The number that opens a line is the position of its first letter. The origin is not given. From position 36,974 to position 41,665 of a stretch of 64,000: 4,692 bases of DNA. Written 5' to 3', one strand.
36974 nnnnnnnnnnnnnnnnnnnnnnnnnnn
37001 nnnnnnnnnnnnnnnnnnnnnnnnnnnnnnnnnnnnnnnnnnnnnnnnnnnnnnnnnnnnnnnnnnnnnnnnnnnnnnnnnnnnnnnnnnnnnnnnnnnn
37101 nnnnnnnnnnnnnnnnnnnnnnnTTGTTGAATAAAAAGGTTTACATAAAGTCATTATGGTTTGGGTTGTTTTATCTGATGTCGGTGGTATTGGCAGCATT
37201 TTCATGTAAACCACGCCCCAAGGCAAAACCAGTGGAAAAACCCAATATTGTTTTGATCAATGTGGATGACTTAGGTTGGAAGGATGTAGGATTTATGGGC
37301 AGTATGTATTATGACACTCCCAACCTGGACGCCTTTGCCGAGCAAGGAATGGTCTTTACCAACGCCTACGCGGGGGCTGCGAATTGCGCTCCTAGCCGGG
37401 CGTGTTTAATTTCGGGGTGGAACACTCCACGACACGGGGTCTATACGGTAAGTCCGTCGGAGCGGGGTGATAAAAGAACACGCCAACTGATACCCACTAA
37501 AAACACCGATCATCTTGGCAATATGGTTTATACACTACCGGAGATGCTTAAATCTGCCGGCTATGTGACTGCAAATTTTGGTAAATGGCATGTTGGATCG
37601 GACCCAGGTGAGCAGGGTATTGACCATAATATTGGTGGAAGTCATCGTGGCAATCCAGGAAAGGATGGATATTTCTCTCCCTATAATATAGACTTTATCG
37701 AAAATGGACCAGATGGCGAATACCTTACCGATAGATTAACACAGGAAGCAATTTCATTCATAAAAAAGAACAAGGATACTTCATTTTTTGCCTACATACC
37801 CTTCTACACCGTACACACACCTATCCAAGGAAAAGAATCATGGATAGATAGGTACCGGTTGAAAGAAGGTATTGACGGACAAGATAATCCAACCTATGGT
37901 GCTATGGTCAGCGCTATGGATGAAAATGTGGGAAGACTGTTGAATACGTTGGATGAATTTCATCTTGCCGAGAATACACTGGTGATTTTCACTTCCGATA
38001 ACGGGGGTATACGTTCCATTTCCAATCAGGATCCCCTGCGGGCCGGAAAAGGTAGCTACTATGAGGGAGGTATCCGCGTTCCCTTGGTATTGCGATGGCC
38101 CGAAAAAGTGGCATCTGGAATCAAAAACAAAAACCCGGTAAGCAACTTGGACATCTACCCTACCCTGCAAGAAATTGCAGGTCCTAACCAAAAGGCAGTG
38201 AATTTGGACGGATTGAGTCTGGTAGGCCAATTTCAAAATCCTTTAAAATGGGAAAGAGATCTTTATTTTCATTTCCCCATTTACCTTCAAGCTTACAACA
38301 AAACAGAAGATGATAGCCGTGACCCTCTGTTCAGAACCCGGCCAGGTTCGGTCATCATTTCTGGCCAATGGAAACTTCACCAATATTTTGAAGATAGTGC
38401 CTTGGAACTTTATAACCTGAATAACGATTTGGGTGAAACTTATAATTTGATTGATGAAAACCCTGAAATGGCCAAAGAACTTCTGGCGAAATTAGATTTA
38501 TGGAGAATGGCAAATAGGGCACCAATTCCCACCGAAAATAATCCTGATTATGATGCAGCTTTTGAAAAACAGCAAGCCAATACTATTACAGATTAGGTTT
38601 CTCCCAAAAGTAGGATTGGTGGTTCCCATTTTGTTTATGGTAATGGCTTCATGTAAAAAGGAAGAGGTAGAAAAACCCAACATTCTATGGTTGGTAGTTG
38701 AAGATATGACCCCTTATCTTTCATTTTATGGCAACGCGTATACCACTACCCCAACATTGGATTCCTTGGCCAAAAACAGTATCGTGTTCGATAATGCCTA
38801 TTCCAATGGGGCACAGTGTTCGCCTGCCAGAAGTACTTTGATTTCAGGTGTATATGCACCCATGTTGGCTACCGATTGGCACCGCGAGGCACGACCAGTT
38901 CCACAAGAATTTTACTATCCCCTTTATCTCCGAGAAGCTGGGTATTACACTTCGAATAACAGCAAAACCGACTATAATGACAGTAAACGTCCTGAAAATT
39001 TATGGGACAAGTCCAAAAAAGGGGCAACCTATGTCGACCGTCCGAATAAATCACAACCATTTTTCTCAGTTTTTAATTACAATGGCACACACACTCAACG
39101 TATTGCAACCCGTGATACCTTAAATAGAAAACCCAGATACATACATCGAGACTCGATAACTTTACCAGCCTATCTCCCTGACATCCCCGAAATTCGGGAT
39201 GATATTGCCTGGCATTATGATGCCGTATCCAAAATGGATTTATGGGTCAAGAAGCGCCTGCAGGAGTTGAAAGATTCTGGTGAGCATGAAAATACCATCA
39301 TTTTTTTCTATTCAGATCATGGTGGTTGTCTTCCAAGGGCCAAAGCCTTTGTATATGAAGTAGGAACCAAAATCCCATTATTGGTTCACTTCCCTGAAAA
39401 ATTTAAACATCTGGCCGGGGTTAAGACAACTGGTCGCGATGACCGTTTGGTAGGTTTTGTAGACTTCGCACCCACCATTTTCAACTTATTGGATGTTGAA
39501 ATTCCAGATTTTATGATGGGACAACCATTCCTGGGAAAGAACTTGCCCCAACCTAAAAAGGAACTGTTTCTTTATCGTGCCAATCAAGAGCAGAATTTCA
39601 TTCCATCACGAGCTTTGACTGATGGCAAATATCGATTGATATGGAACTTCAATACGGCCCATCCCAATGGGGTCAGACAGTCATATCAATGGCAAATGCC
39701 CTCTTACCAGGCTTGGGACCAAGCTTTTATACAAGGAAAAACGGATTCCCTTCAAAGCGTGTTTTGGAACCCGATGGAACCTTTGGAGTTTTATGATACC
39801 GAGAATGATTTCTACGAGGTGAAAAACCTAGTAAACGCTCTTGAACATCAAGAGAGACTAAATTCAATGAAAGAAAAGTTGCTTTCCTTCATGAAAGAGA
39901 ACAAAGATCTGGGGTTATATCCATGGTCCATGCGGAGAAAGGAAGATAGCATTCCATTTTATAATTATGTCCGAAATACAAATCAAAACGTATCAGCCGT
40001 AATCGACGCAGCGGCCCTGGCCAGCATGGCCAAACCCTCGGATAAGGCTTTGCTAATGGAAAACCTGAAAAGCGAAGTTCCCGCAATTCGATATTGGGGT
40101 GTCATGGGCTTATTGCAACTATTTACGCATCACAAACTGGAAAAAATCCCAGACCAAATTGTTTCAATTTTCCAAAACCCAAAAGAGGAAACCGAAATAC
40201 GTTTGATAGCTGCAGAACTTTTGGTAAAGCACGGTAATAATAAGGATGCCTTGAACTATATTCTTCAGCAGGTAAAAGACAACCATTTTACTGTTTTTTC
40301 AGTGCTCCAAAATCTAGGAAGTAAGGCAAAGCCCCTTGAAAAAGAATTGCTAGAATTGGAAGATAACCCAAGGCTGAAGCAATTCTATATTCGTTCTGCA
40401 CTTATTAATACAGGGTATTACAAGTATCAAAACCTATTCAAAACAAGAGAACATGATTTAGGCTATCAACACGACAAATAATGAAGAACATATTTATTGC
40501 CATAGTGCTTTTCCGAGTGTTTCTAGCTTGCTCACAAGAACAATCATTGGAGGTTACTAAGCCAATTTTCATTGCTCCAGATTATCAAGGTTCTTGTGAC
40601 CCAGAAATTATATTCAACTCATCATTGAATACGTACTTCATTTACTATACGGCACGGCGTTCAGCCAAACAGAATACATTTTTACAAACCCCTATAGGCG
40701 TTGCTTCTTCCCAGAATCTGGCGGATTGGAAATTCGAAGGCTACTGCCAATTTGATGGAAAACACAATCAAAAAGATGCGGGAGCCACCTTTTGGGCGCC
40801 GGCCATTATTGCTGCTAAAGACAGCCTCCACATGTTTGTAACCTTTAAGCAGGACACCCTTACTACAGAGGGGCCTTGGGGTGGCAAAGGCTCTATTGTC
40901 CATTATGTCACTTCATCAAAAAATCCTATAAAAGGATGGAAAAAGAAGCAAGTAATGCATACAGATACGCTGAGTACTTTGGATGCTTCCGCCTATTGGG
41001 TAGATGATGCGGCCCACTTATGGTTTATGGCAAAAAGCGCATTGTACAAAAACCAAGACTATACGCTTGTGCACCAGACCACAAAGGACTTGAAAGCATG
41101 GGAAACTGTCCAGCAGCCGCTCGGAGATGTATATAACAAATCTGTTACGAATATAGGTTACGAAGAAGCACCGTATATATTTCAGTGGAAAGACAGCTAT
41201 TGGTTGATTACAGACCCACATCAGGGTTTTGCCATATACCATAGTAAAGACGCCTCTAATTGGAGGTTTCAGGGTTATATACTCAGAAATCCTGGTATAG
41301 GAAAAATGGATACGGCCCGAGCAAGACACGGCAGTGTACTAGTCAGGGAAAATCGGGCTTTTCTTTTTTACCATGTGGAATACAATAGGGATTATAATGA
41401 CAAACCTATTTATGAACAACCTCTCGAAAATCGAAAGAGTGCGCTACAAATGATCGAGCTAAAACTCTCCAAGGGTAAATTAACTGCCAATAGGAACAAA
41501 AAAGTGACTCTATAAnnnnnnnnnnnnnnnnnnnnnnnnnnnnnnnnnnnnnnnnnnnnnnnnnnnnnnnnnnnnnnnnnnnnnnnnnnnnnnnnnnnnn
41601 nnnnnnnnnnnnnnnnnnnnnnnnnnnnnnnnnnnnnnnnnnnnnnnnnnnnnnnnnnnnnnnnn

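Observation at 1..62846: Large PUL that appears built for sulfated beta-L-arabinopyranan/galactan of green algae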

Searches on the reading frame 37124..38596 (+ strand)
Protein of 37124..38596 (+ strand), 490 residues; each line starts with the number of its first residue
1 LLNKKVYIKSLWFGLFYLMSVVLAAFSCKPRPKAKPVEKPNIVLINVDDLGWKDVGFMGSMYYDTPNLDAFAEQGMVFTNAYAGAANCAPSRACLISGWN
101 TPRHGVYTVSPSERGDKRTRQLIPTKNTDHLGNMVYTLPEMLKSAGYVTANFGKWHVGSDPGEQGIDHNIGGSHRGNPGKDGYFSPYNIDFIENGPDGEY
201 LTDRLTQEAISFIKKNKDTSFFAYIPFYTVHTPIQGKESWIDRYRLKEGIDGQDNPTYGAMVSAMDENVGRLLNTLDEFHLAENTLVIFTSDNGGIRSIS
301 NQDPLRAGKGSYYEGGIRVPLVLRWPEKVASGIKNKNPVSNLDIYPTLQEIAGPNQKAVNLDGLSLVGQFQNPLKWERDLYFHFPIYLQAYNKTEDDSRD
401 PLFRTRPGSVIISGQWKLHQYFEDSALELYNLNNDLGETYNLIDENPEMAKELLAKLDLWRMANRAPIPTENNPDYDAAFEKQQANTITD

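Call 7: search_protein_families(library=pfam, proteins=[window:37124-38596:+], max_evalue=0.001)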
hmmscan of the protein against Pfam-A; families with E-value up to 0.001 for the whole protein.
window:37124-38596:+ (490 aa): 3 families
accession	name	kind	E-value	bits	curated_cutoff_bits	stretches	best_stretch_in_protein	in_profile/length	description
PF00884.28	Sulfatase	-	3.2e-58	197.9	25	1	40-353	1-300/301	Sulfatase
PF16347.10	SGSH_C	-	4.9e-14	53.2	29.3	1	312-452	11-143/154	N-sulphoglucosamine sulphohydrolase, C-terminal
PF01663.27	Phosphodiest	-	1.1e-09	38.8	23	1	43-294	2-220/342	Type I phosphodiesterase / nucleotide pyrophosphatase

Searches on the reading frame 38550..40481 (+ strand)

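Call 7: search_protein_families(library=pfam, proteins=[window:38550-40481:+], max_evalue=0.001)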
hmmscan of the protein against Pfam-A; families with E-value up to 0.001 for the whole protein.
window:38550-40481:+ (643 aa): 2 families
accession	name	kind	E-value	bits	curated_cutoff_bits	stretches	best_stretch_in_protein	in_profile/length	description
PF00884.28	Sulfatase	-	2.1e-33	116.4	25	1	43-316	1-301/301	Sulfatase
PF16347.10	SGSH_C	-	2.6e-13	50.9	29.3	1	265-368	8-111/154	N-sulphoglucosamine sulphohydrolase, C-terminal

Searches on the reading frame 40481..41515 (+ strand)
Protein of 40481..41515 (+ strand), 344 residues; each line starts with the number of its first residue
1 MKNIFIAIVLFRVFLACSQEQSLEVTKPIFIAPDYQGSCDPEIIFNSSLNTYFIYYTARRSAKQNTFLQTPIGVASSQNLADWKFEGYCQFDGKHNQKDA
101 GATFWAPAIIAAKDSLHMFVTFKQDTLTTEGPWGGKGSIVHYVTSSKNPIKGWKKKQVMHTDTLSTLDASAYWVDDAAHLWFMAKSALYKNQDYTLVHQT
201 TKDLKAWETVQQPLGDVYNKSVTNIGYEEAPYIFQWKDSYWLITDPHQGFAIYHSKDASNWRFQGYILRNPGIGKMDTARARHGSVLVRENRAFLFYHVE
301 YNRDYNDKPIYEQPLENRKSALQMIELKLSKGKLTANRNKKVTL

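Call 7: search_protein_families(library=pfam, proteins=[window:40481-41515:+], max_evalue=0.001)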
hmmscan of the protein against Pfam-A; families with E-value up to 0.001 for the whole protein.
window:40481-41515:+ (344 aa): 1 family
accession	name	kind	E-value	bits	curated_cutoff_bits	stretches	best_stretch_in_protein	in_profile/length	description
PF04616.20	Glyco_hydro_43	-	5.7e-13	49.3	32.2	1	40-244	12-198/288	Glycosyl hydrolases family 43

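Call 15: search_protein_families(library=ncbifam, proteins=[window:40481-41515:+], max_evalue=0.01)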
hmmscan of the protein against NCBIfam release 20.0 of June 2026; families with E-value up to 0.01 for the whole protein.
window:40481-41515:+ (344 aa): 0 families
